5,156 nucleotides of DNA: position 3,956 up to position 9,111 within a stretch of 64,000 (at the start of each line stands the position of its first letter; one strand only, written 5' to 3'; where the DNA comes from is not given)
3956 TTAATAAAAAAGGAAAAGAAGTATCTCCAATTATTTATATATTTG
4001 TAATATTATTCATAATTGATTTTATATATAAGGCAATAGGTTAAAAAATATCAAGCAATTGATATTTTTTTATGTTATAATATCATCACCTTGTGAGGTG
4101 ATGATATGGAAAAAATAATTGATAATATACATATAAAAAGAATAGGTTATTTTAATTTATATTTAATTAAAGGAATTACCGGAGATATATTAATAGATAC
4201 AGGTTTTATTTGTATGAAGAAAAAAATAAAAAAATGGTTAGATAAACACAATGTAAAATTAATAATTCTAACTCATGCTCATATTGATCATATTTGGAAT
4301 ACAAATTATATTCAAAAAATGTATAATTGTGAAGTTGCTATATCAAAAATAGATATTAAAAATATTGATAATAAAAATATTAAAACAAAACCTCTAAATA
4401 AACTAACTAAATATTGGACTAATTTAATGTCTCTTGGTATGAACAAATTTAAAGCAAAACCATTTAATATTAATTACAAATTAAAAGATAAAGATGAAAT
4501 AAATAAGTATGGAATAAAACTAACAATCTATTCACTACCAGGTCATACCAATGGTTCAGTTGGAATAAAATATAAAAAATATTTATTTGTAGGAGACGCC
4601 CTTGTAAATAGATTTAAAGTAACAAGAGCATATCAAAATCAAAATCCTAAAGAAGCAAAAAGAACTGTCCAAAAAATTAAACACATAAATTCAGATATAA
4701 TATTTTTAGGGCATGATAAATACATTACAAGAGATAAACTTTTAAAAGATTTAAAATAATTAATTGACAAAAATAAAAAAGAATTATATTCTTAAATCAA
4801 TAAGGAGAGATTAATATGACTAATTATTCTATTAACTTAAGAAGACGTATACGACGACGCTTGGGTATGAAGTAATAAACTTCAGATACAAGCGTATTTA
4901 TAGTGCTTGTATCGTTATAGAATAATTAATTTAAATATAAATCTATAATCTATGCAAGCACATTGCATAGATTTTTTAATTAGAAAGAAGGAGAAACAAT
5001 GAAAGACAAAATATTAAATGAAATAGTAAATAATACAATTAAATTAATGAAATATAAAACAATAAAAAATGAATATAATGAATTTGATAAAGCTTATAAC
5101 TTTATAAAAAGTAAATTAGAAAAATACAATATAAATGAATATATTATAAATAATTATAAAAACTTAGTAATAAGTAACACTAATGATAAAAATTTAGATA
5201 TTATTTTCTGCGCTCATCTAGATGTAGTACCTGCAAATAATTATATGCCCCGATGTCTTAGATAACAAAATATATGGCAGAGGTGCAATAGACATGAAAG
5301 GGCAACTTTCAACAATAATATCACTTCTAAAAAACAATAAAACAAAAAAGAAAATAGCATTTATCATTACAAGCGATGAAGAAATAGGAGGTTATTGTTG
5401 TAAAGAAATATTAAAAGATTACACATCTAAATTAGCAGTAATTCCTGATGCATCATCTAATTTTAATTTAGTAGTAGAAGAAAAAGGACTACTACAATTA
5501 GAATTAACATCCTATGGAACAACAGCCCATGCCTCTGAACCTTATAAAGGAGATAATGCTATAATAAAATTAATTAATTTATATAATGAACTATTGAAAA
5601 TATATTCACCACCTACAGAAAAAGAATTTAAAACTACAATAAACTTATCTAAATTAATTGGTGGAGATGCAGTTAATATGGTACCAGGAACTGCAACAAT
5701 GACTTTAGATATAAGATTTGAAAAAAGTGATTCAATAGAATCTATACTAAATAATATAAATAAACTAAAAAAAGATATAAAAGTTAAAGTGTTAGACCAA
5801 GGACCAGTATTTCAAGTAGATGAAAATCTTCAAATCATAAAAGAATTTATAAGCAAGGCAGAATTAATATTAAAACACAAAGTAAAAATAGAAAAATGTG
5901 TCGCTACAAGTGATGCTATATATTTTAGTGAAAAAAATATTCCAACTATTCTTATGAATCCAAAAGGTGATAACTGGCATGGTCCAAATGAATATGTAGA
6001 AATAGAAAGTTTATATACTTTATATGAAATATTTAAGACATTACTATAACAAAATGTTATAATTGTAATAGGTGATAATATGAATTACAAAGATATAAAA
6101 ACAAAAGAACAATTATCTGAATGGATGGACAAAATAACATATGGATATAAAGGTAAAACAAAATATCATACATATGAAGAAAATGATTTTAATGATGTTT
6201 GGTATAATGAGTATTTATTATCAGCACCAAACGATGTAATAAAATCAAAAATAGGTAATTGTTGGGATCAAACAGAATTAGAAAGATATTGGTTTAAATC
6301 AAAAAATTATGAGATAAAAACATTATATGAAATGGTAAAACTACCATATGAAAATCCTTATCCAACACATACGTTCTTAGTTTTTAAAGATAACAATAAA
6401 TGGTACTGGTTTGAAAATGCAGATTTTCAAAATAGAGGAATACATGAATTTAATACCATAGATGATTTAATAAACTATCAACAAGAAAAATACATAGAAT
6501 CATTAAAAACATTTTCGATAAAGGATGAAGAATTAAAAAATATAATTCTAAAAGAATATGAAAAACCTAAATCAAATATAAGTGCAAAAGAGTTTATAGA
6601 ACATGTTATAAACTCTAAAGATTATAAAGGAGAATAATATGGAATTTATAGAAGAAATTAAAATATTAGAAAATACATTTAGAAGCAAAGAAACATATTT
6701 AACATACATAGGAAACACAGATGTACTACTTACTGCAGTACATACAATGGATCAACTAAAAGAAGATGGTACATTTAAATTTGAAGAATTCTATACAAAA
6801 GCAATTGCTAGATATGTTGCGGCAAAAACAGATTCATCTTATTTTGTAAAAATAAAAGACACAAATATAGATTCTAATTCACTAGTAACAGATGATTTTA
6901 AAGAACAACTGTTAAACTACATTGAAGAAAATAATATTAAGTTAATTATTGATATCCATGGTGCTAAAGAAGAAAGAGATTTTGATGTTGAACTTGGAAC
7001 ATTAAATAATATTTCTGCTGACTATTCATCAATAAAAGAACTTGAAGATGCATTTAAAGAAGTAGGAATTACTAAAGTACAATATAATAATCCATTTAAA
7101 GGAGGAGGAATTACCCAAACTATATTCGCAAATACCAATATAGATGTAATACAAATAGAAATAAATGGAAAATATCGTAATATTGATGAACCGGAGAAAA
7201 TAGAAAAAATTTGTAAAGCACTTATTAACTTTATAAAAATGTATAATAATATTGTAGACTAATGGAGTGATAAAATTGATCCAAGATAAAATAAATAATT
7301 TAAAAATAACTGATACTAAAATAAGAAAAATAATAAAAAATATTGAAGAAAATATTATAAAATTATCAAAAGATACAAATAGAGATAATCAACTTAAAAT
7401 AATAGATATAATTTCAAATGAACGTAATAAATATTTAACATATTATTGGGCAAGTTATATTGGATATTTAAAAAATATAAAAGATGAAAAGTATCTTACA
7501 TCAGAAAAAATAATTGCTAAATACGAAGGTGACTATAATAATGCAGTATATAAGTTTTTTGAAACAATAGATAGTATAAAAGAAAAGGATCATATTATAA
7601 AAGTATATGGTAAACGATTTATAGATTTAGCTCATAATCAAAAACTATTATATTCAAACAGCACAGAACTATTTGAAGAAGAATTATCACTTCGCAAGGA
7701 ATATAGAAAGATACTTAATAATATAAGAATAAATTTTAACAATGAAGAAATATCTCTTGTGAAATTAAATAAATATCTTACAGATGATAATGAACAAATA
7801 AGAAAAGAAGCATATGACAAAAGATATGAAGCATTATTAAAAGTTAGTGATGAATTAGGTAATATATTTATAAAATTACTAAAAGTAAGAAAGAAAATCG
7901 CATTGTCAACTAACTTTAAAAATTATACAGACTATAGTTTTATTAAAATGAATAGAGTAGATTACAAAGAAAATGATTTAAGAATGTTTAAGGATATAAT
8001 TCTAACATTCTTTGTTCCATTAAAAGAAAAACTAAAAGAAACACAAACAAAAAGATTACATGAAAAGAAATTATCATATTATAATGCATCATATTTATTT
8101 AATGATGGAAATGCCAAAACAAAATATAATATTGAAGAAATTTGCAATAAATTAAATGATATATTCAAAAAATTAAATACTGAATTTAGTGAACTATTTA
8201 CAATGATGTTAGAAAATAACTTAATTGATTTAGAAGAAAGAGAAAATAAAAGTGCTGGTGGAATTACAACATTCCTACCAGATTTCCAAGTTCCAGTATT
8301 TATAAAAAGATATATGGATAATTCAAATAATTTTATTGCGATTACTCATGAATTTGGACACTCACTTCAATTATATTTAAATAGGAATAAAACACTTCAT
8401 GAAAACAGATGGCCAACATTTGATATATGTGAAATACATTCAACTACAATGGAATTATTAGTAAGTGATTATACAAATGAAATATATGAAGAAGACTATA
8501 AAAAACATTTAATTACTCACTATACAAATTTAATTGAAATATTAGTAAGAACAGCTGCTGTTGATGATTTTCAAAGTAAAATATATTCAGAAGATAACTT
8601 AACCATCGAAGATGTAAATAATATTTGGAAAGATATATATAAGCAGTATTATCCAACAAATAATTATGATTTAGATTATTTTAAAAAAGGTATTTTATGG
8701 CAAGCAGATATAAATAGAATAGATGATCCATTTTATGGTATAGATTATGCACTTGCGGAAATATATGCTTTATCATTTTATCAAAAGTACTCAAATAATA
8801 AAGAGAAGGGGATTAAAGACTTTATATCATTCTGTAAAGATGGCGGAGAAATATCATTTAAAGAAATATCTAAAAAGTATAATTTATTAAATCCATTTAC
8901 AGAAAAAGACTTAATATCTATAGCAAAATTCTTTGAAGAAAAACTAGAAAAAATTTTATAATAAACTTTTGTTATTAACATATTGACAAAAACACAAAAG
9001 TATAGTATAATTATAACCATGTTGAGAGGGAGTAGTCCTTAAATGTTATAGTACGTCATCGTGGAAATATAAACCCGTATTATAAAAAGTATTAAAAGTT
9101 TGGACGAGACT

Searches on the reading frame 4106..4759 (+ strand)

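Call 8: search_protein_families(library=pfam, proteins=[window:4106-4759:+], max_evalue=0.01)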
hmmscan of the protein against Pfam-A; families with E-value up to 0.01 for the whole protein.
window:4106-4759:+ (217 aa): 2 families
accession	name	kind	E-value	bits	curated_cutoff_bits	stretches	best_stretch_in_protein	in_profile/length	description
PF00753.33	Lactamase_B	-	5.9e-17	62.7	22.7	1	17-203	7-196/196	Metallo-beta-lactamase superfamily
PF12706.13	Lactamase_B_2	-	0.00052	20.1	27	1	28-71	3-52/200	Beta-lactamase superfamily domain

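Call 42: search_protein_families(library=ncbifam, proteins=[window:4106-4759:+], max_evalue=0.01)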
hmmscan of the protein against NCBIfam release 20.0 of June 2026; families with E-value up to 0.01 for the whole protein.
window:4106-4759:+ (217 aa): 26 families (the best 25 are shown)
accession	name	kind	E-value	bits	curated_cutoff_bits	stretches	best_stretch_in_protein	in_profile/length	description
NF033105.1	bla_subclass_B3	equivalog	8.5e-14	51.5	240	1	16-207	23-216/257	subclass B3 metallo-beta-lactamase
NF012229.1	bla_class_B_core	domain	8.3e-13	48.7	100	1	17-152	17-134/139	metallo-beta-lactamase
TIGR03413.1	GSH_gloB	equivalog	2.3e-11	43.5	200.8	2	118-168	78-130/248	hydroxyacylglutathione hydrolase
NF041804.1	MBL_fold_SolJ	exception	1.7e-07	30.6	350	1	20-84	24-88/224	solanimycin biosynthesis MBL-fold hydrolase SolJ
NF007597.0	PRK10241.1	equivalog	2.3e-07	30.4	421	1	100-204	65-165/251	hydroxyacylglutathione hydrolase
NF000458.2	blaPEDO-2_fam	exception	2.5e-07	30.4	550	1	17-154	53-182/285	PEDO-2 family subclass B3 metallo-beta-lactamase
NF012101.1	blaGOB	exception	8.9e-07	28.5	560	1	17-155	53-183/290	GOB family subclass B3 metallo-beta-lactamase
NF000469.2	CAR_gen_B3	exception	2.5e-06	26.7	500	1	3-95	61-158/311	CAR family subclass B3 metallo-beta-lactamase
NF001911.0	PRK00685.1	equivalog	4e-06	26.5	144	1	22-96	14-88/228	metal-dependent hydrolase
NF000455.2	blaESP-1_fam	exception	4.1e-06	26.6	600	1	7-156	43-184/290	ESP-1 family subclass B3 metallo-beta-lactamase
NF000457.2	blaPEDO-1_fam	exception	4.3e-06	26.4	550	1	4-157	40-185/286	PEDO-1 family subclass B3 metallo-beta-lactamase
NF033185.1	B3_Acin_new2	exception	7.6e-06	25.3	625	1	18-152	53-178/285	putative subclass B3 metallo-beta-lactamase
NF000454.2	blaCPS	exception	1.9e-05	24.5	620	1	3-156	39-184/290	CPS family subclass B3 metallo-beta-lactamase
NF033106.1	blaL1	exception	3.2e-05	23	560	0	19-77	62-125/290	L1 family subclass B3 metallo-beta-lactamase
NF047893.1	blaSAM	exception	0.00012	21.5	550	0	19-75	67-128/295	SAM family subclass B3 metallo-beta-lactamase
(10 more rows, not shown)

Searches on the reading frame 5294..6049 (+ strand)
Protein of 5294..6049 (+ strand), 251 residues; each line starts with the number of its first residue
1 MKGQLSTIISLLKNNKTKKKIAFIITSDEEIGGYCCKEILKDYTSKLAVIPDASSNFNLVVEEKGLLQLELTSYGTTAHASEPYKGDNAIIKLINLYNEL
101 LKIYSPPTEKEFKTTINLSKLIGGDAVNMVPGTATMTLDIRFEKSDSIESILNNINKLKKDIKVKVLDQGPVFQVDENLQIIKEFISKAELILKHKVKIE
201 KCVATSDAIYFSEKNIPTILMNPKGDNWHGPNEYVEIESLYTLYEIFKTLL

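Call 8: search_protein_families(library=pfam, proteins=[window:5294-6049:+], max_evalue=0.01)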
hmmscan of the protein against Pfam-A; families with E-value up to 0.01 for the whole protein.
window:5294-6049:+ (251 aa): 3 families
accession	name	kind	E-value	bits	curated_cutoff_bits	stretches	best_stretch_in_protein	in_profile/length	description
PF07687.19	M20_dimer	-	3.2e-20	72.5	21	1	61-161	1-101/107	Peptidase dimerisation domain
PF01546.33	Peptidase_M20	-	3.4e-15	56.9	24.6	1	1-251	36-204/206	Peptidase family M20/M25/M40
PF05343.19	Peptidase_M42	-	0.0052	16.3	23.2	0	164-242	204-288/292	M42 glutamyl aminopeptidase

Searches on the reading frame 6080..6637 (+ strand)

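Call 8: search_protein_families(library=pfam, proteins=[window:6080-6637:+], max_evalue=0.01)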
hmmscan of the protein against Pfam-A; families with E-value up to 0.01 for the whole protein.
window:6080-6637:+ (185 aa): 1 family
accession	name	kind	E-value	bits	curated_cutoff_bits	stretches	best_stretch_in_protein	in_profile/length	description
PF04473.18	DUF553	-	0.00055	19.9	20.5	1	6-109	16-109/140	Transglutaminase-like domain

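Call 42: search_protein_families(library=ncbifam, proteins=[window:6080-6637:+], max_evalue=0.01)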
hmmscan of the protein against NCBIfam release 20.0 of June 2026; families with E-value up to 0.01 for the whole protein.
window:6080-6637:+ (185 aa): 0 families

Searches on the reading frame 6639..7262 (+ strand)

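Call 8: search_protein_families(library=pfam, proteins=[window:6639-7262:+], max_evalue=0.01)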
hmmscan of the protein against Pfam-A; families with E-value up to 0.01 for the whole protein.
window:6639-7262:+ (207 aa): 2 families
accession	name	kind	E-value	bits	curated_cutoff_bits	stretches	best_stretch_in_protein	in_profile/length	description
PF05013.17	FGase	-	5.1e-09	37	28.9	1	98-176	129-214/219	N-formylglutamate amidohydrolase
PF05908.16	Gamma_PGA_hydro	-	0.00089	19.2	22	1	52-180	41-165/191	Poly-gamma-glutamate hydrolase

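Call 42: search_protein_families(library=ncbifam, proteins=[window:6639-7262:+], max_evalue=0.01)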
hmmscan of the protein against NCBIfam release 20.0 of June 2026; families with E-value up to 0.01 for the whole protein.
window:6639-7262:+ (207 aa): 0 families

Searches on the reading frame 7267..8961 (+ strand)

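Call 8: search_protein_families(library=pfam, proteins=[window:7267-8961:+], max_evalue=0.01)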
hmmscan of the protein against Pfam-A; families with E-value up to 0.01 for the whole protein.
window:7267-8961:+ (564 aa): 0 families

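Call 42: search_protein_families(library=ncbifam, proteins=[window:7267-8961:+], max_evalue=0.01)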
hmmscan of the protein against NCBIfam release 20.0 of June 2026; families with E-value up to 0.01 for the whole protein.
window:7267-8961:+ (564 aa): 3 families
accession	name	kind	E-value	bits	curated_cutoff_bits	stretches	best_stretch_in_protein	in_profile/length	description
TIGR02289.1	M3_not_pepF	subfamily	4.3e-104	349.1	442.35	1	21-563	6-548/549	M3 family oligoendopeptidase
TIGR02290.1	M3_fam_3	subfamily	4.2e-31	108.5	561.7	1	20-539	28-561/587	M3 family oligoendopeptidase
TIGR00181.1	pepF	equivalog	1.5e-19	70.4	490.55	1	22-528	56-554/591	oligoendopeptidase F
